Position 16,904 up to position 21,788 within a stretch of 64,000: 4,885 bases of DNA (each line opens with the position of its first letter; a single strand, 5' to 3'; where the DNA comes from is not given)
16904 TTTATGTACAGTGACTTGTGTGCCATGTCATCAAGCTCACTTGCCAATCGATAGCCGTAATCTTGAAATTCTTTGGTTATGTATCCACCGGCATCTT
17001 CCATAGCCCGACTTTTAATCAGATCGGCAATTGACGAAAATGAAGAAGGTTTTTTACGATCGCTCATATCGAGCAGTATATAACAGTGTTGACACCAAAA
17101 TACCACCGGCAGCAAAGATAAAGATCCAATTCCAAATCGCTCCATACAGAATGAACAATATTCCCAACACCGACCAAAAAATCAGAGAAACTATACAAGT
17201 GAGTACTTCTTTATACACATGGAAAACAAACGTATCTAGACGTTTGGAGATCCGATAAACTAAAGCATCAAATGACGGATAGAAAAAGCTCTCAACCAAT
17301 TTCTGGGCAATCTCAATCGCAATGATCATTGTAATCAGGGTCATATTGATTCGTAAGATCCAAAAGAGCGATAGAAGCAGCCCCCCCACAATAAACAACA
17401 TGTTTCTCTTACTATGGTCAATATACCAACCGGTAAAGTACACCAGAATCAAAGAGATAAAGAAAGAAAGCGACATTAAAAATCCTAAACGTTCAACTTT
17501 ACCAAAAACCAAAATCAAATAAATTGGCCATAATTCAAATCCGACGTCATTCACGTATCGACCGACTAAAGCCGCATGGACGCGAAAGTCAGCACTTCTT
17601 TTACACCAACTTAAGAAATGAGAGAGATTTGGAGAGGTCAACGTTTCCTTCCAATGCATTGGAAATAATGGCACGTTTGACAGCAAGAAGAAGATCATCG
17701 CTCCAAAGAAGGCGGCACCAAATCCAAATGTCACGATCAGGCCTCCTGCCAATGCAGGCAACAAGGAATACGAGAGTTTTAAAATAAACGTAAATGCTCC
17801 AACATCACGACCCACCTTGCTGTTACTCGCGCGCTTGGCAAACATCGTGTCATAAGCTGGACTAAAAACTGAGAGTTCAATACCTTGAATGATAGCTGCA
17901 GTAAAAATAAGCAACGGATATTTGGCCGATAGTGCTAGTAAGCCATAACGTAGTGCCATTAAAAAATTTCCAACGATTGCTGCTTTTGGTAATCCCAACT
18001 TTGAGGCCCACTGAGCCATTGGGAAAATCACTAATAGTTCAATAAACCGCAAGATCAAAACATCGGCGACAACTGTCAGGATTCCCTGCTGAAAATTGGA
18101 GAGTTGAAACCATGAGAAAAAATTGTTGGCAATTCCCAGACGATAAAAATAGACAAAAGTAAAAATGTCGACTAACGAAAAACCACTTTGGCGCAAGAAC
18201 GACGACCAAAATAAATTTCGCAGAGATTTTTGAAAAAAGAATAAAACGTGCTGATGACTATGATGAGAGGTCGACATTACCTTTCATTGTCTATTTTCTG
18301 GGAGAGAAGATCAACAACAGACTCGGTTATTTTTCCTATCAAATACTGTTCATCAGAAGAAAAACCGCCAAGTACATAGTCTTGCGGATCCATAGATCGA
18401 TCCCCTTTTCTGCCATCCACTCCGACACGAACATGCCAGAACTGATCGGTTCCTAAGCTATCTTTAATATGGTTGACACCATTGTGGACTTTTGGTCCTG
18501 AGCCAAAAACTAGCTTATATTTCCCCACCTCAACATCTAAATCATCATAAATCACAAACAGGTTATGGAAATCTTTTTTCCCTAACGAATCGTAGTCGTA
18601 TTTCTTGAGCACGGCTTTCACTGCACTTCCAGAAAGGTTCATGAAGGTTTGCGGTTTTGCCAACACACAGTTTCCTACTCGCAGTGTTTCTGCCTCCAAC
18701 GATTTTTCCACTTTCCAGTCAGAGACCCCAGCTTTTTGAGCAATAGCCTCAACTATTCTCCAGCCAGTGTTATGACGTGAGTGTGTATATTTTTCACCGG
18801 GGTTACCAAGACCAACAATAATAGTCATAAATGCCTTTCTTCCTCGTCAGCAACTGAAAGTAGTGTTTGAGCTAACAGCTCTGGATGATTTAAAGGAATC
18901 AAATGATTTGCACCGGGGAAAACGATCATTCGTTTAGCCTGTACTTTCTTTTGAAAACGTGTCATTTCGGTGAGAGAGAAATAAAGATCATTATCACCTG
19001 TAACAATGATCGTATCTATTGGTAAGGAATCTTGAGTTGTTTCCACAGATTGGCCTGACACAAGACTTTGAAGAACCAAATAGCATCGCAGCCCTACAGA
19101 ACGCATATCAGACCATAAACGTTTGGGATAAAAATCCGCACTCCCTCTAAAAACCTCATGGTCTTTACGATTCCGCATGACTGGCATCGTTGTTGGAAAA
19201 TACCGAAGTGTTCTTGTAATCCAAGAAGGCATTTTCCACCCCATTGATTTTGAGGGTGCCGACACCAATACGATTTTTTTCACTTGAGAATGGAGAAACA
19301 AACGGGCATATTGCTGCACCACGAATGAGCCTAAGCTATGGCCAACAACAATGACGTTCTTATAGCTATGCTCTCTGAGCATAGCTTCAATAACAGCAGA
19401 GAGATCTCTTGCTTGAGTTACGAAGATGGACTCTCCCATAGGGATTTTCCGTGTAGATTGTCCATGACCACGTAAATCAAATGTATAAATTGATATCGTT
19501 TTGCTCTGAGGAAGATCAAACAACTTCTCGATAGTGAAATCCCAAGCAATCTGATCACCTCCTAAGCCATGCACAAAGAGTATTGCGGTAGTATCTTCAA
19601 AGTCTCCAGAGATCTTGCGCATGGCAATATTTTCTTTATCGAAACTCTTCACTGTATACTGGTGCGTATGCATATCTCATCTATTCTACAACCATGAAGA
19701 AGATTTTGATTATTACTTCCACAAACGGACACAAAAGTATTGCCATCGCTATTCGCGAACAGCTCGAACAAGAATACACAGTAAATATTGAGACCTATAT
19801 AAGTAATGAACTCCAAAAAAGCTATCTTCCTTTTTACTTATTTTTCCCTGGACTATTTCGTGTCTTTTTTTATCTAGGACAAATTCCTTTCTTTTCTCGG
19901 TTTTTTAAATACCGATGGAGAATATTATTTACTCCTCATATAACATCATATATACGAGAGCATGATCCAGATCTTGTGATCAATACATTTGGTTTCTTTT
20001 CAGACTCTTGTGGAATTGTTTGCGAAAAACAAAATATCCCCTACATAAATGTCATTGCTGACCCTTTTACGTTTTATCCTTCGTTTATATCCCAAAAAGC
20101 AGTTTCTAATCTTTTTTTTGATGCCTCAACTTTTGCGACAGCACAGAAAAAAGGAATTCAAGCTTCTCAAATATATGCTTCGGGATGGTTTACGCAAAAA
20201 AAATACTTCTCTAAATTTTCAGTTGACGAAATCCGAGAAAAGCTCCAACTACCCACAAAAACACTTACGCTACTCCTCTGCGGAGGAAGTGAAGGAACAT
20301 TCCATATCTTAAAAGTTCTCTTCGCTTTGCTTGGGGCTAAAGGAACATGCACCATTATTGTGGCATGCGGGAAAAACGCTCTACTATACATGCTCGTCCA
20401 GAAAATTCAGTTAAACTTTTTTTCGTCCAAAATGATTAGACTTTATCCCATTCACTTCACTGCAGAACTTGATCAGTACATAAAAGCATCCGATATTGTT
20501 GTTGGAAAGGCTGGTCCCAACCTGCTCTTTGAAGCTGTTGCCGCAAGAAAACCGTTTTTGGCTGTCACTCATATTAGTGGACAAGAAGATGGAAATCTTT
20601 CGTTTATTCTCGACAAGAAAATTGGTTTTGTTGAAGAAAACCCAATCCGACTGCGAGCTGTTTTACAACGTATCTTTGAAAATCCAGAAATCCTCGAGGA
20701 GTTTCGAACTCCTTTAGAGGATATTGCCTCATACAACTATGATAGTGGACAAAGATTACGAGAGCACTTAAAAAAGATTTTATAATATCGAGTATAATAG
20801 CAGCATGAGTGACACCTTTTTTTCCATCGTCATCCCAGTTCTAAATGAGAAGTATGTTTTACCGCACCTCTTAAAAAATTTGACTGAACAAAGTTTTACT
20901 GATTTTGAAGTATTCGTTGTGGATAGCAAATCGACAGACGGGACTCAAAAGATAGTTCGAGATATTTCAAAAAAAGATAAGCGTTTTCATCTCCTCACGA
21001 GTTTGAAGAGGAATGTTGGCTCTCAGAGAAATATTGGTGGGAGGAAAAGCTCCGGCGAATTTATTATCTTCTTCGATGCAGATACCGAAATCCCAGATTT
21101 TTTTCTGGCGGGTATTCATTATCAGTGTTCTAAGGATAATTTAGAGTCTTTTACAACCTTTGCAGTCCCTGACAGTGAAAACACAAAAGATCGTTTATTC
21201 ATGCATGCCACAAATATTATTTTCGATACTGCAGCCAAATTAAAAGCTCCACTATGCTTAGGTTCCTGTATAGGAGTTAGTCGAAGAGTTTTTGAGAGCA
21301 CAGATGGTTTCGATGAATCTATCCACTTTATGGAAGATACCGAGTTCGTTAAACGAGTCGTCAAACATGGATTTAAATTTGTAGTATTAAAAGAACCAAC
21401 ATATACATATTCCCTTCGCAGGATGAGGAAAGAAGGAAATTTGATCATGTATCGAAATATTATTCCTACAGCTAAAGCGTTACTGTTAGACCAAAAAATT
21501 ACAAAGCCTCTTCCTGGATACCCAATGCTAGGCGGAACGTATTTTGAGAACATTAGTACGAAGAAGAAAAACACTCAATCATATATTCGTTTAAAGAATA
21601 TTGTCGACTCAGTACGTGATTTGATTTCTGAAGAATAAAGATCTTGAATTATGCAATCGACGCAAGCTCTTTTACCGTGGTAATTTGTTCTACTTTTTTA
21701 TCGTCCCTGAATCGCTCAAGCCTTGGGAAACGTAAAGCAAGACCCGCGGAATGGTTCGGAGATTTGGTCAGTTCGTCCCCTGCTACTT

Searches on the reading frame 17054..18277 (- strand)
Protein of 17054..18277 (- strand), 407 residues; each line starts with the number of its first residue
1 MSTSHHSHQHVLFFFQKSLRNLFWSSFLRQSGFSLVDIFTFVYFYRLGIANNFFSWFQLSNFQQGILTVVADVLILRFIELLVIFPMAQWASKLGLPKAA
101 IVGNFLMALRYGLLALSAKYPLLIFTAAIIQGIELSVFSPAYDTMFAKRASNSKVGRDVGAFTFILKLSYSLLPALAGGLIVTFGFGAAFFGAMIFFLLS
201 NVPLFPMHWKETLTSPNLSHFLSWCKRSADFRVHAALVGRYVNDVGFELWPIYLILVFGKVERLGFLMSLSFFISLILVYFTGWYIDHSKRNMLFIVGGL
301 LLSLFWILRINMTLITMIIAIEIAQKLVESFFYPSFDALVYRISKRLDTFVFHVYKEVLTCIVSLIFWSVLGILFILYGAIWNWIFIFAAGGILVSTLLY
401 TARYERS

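Call 30: search_protein_families(library=pfam, proteins=[window:17054-18277:-], max_evalue=0.01)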
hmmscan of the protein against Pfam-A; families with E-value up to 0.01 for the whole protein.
window:17054-18277:- (407 aa): 1 family
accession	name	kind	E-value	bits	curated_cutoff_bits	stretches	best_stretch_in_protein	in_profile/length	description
PF07690.21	MFS_1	-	3.9e-14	52.8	33.4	2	40-205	5-172/347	Major Facilitator Superfamily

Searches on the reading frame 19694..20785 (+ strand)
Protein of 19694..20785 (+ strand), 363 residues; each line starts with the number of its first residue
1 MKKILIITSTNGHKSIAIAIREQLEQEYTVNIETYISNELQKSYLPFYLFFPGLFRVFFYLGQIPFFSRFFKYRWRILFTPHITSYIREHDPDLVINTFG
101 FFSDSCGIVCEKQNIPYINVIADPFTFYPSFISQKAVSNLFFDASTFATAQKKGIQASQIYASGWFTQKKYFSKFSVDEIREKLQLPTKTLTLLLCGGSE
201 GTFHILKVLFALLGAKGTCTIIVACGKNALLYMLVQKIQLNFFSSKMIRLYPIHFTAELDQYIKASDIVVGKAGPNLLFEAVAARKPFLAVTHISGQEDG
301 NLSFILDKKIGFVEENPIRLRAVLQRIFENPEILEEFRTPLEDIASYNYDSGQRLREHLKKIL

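Call 30: search_protein_families(library=pfam, proteins=[window:19694-20785:+], max_evalue=0.01)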
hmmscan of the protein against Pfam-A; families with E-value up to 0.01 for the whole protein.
window:19694-20785:+ (363 aa): 3 families
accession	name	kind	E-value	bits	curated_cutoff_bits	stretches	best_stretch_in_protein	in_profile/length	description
PF06925.17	MGDG_synth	-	7.9e-10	39.5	25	1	26-164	25-166/169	Monogalactosyldiacylglycerol (MGDG) synthase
PF04101.22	Glyco_tran_28_C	-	1.2e-07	32.4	22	1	193-295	2-101/166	Glycosyltransferase family 28 C-terminal domain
PF13439.12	Glyco_transf_4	-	0.0086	16.6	28.5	0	62-118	43-100/170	Glycosyltransferase Family 4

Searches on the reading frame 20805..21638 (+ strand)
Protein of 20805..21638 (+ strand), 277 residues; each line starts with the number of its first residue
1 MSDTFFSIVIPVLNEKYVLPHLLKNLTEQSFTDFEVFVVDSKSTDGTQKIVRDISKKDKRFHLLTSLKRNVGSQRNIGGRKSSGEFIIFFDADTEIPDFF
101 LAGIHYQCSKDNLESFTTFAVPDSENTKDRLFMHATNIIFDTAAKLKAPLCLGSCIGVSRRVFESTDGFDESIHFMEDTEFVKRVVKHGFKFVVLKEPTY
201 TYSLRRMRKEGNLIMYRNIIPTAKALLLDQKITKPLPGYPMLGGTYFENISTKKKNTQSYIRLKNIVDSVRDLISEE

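Call 30: search_protein_families(library=pfam, proteins=[window:20805-21638:+], max_evalue=0.01)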
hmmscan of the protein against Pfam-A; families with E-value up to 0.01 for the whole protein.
window:20805-21638:+ (277 aa): 6 families
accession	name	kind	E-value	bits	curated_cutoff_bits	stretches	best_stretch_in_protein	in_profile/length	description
PF00535.33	Glycos_transf_2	-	3.3e-23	82.9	23.3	1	7-164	1-165/168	Glycosyl transferase family 2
PF10111.15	Glyco_tranf_2_2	-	5.3e-11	43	27.3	1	7-208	1-223/276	Glycosyltransferase like family 2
PF13641.12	Glyco_tranf_2_3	-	2.1e-07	31.6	27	1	6-200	3-209/230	Glycosyltransferase like family 2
PF13632.12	Glyco_trans_2_3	-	0.00018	21.9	27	1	87-208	2-130/198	Glycosyl transferase family group 2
PF02709.20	Glyco_transf_7C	-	0.0012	18.8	23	1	143-197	11-67/78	N-terminal domain of galactosyltransferase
PF13506.12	Glyco_transf_21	-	0.0085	16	21.7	0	82-206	29-158/174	Glycosyl transferase family 21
